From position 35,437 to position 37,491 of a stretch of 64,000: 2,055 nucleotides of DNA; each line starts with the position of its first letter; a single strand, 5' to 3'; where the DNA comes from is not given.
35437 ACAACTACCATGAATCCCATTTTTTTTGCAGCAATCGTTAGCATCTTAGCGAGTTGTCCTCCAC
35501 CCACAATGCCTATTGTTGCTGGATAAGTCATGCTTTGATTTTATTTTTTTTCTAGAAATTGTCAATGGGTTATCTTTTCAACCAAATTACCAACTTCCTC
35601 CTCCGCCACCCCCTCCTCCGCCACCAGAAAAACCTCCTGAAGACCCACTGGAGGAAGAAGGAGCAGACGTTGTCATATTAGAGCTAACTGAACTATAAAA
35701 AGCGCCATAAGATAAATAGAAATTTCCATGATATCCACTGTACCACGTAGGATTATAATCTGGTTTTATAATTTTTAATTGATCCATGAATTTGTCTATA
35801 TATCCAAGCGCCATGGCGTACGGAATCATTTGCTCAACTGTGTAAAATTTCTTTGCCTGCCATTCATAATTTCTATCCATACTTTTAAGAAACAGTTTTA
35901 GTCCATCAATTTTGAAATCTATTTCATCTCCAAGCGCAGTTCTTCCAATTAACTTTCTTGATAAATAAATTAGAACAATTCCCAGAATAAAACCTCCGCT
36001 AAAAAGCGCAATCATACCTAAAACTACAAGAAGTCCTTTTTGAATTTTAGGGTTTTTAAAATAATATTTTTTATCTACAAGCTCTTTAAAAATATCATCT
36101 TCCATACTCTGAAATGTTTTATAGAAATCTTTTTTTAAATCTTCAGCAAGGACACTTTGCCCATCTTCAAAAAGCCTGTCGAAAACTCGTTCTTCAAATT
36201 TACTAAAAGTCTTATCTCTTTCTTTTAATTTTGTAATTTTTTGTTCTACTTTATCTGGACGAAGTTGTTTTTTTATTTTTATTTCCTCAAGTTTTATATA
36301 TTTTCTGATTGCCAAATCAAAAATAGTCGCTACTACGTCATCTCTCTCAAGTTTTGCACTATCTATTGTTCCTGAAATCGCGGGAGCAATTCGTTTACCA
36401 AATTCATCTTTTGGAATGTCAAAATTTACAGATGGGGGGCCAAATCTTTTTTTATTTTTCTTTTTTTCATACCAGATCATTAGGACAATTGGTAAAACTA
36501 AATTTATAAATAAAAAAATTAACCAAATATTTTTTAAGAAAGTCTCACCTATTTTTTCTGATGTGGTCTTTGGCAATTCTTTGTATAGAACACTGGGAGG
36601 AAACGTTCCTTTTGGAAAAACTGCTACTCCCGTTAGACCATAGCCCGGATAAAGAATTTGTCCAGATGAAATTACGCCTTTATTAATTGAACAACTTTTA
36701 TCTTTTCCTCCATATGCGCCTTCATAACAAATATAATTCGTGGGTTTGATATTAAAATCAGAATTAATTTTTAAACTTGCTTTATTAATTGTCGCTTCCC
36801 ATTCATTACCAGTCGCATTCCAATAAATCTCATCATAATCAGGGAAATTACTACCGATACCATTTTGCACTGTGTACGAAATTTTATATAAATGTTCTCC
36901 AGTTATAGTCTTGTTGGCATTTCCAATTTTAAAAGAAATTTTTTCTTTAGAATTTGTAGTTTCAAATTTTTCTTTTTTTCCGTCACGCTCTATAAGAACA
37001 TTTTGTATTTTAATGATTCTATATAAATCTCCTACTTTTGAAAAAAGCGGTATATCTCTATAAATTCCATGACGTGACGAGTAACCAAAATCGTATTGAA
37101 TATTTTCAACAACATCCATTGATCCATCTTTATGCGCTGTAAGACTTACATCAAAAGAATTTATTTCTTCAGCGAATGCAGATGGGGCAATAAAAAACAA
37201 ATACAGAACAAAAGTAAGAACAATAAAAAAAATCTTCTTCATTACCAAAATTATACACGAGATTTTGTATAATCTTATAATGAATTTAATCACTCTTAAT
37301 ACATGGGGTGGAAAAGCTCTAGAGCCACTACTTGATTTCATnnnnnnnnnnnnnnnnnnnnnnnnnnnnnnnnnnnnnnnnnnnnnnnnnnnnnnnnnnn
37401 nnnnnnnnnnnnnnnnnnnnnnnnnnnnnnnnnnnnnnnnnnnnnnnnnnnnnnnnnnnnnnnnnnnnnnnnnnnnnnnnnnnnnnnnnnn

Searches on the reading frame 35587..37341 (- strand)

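Call 76: search_protein_families(library=pfam, proteins=[window:35587-37341:-], max_evalue=0.00001)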
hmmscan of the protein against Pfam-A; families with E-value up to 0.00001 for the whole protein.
window:35587-37341:- (584 aa): 2 families
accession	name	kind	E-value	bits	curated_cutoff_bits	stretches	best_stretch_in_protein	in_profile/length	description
PF09972.14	DUF2207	-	4e-27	95.9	24.4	1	59-193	1-123/172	Predicted membrane protein (DUF2207) N-terminal domain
PF20990.2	DUF2207_C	-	2.3e-21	77.1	33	1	316-522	10-247/247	Predicted membrane protein (DUF2207) C-terminal domain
